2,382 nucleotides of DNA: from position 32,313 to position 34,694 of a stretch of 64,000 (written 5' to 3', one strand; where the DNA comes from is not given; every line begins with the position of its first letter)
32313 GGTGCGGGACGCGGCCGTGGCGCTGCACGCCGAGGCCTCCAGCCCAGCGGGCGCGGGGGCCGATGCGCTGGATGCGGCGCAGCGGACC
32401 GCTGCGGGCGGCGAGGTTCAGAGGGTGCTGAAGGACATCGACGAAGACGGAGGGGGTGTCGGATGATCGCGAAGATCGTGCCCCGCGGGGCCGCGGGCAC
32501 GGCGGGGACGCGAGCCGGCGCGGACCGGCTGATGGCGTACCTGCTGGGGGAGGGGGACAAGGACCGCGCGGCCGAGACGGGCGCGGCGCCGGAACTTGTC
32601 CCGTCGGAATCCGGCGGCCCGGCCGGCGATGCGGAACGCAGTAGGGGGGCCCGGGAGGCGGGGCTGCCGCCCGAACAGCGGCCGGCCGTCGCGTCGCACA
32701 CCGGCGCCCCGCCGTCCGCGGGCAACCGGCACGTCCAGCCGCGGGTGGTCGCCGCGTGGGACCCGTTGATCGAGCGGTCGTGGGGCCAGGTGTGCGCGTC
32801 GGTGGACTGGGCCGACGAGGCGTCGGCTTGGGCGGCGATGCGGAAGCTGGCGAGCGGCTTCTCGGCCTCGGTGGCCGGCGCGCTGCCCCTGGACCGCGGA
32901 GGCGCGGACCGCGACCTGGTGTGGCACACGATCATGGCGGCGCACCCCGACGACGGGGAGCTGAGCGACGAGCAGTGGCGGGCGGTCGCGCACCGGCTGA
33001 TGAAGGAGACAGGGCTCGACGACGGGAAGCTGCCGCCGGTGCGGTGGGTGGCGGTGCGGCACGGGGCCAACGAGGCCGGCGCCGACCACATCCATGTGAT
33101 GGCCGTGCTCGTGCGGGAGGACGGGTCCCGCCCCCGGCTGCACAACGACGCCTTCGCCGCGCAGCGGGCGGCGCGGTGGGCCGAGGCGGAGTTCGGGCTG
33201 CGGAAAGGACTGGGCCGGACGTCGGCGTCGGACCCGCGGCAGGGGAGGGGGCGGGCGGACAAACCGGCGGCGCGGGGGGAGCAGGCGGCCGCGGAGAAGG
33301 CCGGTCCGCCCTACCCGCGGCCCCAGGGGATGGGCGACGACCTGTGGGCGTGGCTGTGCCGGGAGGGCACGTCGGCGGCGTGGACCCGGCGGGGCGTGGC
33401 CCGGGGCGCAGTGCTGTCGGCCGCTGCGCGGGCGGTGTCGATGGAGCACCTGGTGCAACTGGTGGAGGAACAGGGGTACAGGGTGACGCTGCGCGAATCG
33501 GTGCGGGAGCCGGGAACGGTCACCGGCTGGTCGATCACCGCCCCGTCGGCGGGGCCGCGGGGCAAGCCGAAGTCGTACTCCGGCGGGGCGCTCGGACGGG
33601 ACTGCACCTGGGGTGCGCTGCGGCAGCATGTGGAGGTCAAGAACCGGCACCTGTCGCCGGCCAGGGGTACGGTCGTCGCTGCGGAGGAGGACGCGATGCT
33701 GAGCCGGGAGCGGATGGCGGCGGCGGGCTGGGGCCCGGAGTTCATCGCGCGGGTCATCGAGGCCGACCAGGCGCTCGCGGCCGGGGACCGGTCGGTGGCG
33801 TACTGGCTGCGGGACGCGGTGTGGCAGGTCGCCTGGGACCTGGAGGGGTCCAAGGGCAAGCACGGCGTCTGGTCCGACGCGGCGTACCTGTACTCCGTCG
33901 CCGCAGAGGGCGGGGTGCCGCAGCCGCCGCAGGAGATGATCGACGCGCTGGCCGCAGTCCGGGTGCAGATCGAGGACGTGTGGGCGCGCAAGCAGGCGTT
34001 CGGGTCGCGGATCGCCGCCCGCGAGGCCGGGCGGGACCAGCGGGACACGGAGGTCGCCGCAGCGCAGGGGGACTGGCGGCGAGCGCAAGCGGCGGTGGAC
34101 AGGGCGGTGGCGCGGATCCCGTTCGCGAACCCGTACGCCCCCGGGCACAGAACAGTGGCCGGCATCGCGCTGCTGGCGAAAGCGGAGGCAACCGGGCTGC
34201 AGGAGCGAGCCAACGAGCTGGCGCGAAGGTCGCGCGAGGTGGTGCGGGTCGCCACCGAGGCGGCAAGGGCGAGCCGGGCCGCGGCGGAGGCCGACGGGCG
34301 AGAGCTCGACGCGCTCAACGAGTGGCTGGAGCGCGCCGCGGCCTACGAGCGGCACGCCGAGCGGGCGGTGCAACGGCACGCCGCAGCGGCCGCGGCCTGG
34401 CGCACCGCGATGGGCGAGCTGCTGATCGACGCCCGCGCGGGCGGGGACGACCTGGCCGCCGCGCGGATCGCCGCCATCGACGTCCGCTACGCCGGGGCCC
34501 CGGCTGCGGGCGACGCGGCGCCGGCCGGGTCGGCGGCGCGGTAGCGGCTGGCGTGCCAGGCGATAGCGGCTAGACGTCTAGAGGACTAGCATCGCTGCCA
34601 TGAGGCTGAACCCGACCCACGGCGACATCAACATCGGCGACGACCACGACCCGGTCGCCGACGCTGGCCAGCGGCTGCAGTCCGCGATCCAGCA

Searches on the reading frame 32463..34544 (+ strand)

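Call 42: search_protein_families(library=pfam, proteins=[window:32463-34544:+], max_evalue=0.001)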
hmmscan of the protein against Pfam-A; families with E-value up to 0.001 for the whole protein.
window:32463-34544:+ (693 aa): 1 family
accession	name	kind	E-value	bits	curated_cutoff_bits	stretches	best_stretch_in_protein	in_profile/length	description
PF03432.20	Relaxase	-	3.5e-08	34.2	24.6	1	144-246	40-132/132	MobA/VirD2-like, nuclease domain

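Call 58: search_protein_families(library=ncbifam, proteins=[window:32463-34541:+], max_evalue=0.1)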
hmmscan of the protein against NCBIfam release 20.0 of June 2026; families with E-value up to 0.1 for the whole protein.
window:32463-34541:+ (693 aa): 1 family
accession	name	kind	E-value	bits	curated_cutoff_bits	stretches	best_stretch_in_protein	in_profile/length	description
NF041325.1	Bacteroid_MobB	subfamily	0.0003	19.9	400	1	152-249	65-154/420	conjugal transfer protein MobB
